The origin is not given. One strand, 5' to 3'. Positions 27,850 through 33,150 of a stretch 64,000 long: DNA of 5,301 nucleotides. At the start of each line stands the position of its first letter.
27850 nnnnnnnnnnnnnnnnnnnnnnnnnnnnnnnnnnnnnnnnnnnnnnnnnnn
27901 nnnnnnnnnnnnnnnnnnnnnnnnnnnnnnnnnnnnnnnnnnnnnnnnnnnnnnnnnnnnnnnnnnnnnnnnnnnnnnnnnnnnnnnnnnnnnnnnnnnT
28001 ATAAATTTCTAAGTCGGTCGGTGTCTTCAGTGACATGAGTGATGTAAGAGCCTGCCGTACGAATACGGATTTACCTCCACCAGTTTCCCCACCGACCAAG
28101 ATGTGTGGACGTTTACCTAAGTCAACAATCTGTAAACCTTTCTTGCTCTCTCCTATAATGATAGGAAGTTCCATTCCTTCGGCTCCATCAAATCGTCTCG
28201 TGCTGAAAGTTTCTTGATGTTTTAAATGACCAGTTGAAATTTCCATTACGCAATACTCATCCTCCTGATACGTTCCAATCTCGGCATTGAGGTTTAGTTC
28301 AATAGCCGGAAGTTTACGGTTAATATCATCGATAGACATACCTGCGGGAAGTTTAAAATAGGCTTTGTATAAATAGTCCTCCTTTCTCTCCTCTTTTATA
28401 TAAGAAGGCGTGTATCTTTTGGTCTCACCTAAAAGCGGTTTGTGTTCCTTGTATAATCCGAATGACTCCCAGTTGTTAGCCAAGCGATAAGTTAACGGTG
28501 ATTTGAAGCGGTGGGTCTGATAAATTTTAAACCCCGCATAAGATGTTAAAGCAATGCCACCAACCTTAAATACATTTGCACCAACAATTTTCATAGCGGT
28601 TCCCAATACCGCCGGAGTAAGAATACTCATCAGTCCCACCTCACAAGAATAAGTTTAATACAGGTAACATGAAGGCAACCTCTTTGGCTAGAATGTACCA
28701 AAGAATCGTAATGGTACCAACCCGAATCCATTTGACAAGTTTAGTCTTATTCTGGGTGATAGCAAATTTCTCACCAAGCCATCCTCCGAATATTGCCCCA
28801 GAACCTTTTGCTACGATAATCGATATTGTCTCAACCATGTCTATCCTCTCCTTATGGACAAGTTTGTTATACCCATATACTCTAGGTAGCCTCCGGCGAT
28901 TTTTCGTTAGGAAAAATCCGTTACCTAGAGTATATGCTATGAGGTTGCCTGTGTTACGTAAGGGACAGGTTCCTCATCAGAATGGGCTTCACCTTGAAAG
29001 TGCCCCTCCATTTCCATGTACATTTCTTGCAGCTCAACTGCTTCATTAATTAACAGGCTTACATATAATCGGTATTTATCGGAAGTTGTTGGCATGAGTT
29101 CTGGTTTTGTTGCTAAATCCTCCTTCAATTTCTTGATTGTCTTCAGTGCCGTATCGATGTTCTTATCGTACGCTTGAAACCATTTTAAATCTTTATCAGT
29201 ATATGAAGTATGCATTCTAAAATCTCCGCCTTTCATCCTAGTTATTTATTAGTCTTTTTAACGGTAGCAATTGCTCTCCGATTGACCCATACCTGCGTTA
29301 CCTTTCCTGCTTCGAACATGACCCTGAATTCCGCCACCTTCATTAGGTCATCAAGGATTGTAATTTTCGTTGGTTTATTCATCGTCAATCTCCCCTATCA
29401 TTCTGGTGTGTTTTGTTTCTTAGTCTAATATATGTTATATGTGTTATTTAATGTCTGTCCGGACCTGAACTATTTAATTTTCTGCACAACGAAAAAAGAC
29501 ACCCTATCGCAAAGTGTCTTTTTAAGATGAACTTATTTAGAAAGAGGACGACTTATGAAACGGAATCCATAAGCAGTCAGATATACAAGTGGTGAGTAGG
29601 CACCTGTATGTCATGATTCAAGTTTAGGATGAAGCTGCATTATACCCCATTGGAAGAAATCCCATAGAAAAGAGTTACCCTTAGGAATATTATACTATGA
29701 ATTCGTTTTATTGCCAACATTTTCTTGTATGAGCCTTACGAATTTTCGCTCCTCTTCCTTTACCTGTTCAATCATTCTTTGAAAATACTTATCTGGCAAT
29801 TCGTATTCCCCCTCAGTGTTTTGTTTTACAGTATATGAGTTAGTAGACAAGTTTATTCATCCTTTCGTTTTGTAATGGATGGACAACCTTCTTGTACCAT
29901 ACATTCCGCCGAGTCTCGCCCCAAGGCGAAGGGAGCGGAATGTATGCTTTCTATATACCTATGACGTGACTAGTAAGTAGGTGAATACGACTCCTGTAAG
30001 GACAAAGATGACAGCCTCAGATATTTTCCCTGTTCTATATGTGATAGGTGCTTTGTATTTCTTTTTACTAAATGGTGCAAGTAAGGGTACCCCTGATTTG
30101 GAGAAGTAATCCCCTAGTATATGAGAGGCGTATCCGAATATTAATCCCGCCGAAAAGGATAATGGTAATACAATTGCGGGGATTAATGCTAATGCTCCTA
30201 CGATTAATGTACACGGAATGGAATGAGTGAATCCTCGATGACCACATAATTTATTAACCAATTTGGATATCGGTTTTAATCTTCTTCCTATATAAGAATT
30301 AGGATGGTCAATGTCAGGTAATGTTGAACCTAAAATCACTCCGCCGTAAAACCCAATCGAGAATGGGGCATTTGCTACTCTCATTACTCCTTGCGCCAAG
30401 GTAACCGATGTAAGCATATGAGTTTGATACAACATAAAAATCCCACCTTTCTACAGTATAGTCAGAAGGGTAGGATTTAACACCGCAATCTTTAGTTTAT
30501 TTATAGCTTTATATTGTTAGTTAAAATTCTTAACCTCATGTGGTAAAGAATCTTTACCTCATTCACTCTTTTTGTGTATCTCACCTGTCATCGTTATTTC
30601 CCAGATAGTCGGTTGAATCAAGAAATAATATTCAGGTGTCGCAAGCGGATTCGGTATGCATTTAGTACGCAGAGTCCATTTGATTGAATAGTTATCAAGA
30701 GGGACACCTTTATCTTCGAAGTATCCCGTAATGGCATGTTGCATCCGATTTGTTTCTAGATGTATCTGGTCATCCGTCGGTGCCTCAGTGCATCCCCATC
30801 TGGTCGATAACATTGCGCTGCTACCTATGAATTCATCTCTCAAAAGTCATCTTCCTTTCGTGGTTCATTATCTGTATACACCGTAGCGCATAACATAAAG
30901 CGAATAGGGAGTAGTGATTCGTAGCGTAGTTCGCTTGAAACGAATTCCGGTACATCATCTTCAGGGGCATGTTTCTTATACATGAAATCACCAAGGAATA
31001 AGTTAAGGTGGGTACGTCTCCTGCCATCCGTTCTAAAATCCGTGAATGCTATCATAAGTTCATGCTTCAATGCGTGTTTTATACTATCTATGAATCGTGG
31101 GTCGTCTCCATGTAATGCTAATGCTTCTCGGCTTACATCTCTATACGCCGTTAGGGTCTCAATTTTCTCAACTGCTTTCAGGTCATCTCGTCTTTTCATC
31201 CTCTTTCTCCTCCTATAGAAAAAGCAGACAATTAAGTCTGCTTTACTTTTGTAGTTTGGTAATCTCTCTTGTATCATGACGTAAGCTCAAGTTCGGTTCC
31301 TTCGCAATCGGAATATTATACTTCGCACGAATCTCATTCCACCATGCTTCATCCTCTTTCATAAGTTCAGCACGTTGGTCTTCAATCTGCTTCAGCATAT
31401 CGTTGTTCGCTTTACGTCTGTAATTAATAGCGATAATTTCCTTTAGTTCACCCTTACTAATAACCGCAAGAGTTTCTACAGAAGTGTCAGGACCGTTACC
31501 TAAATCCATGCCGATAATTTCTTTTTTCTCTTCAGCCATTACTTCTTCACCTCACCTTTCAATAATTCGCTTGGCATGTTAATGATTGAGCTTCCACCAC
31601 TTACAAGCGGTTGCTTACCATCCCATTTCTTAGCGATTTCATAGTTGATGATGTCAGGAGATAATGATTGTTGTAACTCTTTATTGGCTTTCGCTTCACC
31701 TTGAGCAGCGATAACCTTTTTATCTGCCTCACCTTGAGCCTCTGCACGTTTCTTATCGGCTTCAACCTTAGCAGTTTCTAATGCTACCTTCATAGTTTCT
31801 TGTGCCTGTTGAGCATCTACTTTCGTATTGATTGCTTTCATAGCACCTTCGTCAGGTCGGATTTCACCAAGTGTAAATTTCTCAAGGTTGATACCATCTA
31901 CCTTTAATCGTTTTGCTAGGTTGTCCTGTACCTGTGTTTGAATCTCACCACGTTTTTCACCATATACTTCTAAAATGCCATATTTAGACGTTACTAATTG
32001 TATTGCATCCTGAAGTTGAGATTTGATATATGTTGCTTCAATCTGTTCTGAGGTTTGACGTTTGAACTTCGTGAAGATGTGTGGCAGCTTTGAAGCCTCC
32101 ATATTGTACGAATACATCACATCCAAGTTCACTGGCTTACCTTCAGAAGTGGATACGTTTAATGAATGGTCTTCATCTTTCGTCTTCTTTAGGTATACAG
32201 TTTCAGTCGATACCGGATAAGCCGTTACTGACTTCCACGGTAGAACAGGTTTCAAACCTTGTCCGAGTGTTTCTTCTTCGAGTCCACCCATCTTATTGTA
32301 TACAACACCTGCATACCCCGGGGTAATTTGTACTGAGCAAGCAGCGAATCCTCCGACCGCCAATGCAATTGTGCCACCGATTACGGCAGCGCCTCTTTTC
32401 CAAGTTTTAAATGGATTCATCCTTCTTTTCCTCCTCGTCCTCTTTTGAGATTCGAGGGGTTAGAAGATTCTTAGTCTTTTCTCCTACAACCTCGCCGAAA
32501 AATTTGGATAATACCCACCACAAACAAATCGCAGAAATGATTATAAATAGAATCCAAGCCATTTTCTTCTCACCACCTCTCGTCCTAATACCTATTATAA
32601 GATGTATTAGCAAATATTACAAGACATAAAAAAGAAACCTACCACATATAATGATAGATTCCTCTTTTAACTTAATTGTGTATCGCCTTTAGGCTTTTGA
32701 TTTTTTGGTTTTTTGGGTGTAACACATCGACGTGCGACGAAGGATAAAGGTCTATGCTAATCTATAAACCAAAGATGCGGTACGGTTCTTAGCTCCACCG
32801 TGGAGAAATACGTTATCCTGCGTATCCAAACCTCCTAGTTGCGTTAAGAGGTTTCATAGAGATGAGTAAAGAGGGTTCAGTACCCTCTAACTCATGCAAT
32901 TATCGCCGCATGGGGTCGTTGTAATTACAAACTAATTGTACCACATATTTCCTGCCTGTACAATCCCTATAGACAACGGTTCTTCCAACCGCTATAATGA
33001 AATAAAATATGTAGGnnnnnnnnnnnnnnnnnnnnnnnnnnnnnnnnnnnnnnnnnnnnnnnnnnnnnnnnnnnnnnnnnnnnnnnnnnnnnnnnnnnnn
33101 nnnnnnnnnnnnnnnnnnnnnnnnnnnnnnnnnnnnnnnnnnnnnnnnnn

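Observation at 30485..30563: Copy B of the 78-bp element overlaps the 3' end of ORF 30559..30843 and precedes the YdjM-like hydrolase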

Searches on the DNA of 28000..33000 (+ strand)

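Call 7: search_dna_similar(query=window:28000-33000:+, collection=phages, mode=distant, max_rows=25)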
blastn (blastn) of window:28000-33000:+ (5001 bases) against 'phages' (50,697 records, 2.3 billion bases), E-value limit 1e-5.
No match.
